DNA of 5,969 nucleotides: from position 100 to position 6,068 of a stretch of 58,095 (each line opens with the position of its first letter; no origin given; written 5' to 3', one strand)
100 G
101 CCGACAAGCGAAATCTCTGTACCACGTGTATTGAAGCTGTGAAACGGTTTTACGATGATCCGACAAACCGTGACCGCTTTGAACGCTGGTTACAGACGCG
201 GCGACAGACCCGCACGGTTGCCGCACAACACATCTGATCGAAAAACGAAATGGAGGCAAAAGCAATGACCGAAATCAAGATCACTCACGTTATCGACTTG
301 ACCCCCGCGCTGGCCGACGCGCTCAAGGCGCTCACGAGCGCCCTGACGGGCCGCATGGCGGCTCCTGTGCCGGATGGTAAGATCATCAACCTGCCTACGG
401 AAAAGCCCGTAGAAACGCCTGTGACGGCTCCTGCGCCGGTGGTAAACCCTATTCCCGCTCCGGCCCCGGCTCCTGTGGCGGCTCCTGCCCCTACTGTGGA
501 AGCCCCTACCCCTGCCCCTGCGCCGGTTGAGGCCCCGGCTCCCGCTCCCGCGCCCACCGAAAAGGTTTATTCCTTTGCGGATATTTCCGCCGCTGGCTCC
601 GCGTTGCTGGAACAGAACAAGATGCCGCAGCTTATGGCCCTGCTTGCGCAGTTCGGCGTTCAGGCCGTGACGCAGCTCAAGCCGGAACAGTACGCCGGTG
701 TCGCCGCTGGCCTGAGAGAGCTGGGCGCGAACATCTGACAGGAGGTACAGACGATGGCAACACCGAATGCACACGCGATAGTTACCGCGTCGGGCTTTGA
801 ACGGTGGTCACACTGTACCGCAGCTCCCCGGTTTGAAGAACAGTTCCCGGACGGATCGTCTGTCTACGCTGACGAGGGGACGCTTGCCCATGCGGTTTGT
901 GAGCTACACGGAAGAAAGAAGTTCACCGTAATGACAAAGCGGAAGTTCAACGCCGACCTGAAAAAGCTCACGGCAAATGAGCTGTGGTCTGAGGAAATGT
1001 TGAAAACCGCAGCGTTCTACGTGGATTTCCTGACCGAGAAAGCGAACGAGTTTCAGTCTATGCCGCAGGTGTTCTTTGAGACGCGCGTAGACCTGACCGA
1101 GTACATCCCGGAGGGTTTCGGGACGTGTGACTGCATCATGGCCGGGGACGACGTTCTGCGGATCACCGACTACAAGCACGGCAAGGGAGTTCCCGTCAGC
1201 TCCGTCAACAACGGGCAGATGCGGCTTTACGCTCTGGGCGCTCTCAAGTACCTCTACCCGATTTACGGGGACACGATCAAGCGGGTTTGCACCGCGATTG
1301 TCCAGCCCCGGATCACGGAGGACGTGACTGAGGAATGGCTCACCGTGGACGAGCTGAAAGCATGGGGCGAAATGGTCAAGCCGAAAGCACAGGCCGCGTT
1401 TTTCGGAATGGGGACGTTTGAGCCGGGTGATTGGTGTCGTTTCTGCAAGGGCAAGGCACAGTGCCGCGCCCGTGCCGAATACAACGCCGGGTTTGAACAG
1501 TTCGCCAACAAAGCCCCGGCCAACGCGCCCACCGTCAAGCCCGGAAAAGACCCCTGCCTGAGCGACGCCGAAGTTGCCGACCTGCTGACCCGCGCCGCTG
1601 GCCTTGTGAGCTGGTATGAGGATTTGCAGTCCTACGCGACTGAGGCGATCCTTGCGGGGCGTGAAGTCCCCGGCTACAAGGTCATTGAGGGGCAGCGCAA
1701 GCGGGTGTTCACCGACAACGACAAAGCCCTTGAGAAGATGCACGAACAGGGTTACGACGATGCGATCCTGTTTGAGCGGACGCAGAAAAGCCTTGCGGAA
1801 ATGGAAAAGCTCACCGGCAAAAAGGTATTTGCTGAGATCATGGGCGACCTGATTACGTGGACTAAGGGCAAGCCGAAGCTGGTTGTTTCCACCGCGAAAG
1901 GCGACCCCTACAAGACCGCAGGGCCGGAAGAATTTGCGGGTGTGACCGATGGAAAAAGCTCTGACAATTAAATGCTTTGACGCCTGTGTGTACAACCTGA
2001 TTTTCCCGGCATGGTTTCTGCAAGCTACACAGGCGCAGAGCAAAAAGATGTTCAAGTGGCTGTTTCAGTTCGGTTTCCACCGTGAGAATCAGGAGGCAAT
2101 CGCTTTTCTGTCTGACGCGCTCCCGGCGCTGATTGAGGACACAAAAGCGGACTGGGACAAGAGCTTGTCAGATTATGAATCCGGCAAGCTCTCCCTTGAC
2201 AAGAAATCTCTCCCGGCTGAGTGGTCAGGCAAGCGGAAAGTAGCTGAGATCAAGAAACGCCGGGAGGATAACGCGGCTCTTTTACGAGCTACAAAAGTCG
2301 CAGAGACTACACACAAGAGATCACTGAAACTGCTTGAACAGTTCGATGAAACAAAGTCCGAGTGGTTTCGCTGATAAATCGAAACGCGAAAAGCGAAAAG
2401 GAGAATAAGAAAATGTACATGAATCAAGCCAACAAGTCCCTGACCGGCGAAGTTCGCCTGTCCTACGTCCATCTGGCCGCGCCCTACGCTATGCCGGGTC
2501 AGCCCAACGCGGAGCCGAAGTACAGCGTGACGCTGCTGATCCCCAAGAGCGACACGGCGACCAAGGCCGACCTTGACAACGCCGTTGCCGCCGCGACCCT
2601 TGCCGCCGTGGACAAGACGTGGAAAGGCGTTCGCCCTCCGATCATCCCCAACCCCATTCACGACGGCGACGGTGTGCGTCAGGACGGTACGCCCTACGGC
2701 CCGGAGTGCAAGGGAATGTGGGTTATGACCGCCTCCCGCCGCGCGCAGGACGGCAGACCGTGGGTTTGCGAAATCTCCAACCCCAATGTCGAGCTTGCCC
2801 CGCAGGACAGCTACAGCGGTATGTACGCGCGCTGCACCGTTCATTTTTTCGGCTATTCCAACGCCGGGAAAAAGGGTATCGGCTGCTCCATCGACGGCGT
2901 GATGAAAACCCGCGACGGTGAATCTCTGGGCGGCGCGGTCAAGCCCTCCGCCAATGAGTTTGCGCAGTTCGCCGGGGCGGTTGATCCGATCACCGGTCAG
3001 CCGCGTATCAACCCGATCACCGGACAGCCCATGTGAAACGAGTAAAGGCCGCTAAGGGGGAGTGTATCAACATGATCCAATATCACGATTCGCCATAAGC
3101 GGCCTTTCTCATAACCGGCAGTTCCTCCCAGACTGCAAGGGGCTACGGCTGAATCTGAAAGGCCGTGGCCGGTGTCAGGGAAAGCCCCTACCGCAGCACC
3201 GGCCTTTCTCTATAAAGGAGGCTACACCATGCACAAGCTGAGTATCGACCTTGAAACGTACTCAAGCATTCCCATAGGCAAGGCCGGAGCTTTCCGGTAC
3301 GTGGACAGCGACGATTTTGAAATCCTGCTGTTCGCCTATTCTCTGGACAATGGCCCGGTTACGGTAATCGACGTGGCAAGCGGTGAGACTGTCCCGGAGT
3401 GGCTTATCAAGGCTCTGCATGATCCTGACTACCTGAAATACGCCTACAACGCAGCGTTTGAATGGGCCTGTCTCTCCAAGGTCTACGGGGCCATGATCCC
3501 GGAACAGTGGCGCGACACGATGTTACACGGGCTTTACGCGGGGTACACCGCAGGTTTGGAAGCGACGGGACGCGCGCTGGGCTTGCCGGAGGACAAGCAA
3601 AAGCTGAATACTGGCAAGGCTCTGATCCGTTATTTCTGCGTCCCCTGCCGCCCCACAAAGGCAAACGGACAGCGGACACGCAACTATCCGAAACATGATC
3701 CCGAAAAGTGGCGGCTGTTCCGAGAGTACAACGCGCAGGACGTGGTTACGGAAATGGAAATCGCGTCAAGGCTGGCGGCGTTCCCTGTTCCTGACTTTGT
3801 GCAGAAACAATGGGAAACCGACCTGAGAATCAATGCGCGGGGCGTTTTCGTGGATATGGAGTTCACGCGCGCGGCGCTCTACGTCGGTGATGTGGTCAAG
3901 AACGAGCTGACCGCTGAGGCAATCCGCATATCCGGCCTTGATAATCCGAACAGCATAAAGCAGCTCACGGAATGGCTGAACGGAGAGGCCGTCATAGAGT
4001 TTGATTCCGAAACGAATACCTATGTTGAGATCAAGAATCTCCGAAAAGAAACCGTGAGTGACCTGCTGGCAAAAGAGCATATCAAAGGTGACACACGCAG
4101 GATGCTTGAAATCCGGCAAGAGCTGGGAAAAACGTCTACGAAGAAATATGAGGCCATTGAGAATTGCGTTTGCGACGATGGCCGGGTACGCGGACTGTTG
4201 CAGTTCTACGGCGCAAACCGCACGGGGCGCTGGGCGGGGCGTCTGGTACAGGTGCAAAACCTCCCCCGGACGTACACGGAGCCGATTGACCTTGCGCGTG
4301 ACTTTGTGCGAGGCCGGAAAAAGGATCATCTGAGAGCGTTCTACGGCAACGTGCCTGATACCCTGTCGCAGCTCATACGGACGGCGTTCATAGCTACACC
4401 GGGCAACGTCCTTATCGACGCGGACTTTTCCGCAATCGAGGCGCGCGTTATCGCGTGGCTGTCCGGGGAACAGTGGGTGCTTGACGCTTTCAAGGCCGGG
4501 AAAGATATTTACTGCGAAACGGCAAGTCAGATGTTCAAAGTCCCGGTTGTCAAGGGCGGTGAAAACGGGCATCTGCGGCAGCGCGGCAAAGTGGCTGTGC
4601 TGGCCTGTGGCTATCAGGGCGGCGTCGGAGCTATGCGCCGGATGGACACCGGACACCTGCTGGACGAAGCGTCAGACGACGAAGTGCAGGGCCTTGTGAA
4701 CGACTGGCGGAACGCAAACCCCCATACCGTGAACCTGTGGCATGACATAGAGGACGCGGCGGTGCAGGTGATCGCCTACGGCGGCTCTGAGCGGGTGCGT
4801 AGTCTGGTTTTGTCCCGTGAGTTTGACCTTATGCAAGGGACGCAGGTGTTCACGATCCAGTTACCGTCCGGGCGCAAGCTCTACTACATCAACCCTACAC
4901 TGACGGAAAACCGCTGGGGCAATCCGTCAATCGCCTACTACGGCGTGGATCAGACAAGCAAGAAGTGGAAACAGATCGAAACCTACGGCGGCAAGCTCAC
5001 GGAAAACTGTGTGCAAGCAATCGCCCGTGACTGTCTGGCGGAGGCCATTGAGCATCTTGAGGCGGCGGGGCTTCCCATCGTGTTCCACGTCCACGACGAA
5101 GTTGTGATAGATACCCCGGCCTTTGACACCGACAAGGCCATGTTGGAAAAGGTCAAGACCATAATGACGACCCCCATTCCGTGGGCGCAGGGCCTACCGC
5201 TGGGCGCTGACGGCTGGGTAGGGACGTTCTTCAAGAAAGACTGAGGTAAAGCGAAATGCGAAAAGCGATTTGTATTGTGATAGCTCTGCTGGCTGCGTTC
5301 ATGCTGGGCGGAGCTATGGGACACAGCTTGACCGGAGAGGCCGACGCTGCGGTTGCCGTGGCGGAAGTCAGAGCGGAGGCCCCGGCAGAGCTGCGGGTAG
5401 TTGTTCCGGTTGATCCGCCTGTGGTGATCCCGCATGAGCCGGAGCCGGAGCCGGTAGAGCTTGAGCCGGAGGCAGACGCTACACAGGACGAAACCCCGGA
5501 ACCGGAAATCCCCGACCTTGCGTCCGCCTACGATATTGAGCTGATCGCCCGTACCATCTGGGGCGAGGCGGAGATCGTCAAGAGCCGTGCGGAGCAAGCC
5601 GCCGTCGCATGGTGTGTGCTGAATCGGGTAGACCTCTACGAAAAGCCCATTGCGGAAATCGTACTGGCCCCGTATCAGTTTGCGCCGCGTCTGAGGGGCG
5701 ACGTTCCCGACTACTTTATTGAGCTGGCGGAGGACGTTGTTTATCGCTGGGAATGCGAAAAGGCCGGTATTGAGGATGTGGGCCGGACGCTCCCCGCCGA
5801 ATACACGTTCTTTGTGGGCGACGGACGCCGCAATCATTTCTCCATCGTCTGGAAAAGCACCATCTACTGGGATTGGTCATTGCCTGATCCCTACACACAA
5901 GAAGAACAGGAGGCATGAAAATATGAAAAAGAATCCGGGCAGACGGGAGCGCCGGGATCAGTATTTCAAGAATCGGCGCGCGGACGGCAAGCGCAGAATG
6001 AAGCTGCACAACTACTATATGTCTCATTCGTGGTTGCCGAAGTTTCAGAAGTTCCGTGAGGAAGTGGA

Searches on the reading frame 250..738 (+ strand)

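Call 23: search_protein_families(library=phrogs, proteins=[window:250-738:+], max_evalue=0.001)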
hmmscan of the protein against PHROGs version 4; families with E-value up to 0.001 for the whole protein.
window:250-738:+ (162 aa): 2 families
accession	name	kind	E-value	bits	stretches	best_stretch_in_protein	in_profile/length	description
phrog_18562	-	unknown function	2.7e-14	54.9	1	16-162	8-151/151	-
phrog_22695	-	unknown function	7.3e-14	53.4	1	38-162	31-152/152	-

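Call 44: search_protein_families(library=pfam, proteins=[window:250-738:+], max_evalue=0.01)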
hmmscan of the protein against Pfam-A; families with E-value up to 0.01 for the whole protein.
window:250-738:+ (162 aa): 0 families

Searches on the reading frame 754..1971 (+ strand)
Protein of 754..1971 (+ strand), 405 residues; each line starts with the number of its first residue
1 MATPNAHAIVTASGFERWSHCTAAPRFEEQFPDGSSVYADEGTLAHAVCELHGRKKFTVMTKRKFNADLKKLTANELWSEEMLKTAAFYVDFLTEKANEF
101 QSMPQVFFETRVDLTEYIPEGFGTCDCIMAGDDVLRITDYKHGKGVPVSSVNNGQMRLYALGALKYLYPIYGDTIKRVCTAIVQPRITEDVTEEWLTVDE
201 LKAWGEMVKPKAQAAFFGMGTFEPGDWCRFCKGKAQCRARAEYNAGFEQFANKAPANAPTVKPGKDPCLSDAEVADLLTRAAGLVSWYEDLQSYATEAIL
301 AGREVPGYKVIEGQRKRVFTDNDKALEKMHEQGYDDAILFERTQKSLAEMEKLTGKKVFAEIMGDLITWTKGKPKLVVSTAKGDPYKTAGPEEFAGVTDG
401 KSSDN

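Call 23: search_protein_families(library=phrogs, proteins=[window:754-1971:+], max_evalue=0.001)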
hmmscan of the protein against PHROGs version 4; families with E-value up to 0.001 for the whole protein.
window:754-1971:+ (405 aa): 2 families
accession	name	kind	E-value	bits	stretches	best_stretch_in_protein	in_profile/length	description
phrog_69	-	DNA, RNA and nucleotide metabolism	7.9e-104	349.4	1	3-403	83-482/501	exonuclease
phrog_3953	-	DNA, RNA and nucleotide metabolism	1.9e-16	61.3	1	6-205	12-174/186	exonuclease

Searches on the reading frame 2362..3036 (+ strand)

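Call 23: search_protein_families(library=phrogs, proteins=[window:2362-3036:+], max_evalue=0.001)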
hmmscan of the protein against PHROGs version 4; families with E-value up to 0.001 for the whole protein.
window:2362-3036:+ (224 aa): 1 family
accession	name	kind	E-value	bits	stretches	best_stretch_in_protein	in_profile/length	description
phrog_112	-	DNA, RNA and nucleotide metabolism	2.1e-42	146.7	1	11-203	7-194/265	Gp2.5-like ssDNA binding protein and ssDNA annealing protein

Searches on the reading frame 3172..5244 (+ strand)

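Call 23: search_protein_families(library=phrogs, proteins=[window:3172-5244:+], max_evalue=0.001)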
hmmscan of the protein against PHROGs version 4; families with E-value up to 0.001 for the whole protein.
window:3172-5244:+ (690 aa): 5 families
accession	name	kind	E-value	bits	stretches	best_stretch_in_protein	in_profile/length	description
phrog_17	-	DNA, RNA and nucleotide metabolism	1.5e-134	451.7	1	19-687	669-1230/1445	DNA polymerase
phrog_10285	-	DNA, RNA and nucleotide metabolism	4.9e-91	306.1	1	361-690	1-321/321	DNA polymerase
phrog_7766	-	DNA, RNA and nucleotide metabolism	4.5e-58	196.7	1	501-690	4-186/186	DNA polymerase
phrog_2573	-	DNA, RNA and nucleotide metabolism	5.7e-10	39.9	1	402-457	5-62/336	DNA polymerase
phrog_5995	-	DNA, RNA and nucleotide metabolism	0.00036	21.2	1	634-674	114-153/236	DNA polymerase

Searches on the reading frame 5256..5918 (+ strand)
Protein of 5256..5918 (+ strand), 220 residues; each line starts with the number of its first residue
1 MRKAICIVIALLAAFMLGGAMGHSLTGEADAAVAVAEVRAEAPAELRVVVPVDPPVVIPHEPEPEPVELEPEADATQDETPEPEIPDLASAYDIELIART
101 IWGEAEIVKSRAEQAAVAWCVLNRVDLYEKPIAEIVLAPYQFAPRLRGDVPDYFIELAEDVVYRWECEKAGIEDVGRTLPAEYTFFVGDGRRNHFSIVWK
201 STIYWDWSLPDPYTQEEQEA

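Call 23: search_protein_families(library=phrogs, proteins=[window:5256-5918:+], max_evalue=0.001)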
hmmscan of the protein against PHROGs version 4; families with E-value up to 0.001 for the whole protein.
window:5256-5918:+ (220 aa): 1 family
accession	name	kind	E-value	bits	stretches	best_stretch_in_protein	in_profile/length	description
phrog_30550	-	unknown function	3.5e-34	119.4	1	70-217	57-217/220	-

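Call 44: search_protein_families(library=pfam, proteins=[window:5256-5918:+], max_evalue=0.01)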
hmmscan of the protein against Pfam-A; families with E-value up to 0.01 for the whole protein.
window:5256-5918:+ (220 aa): 1 family
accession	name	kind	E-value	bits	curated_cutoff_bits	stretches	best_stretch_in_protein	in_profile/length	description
PF07486.17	Hydrolase_2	-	0.00019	22.4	27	1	112-150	5-45/100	Cell Wall Hydrolase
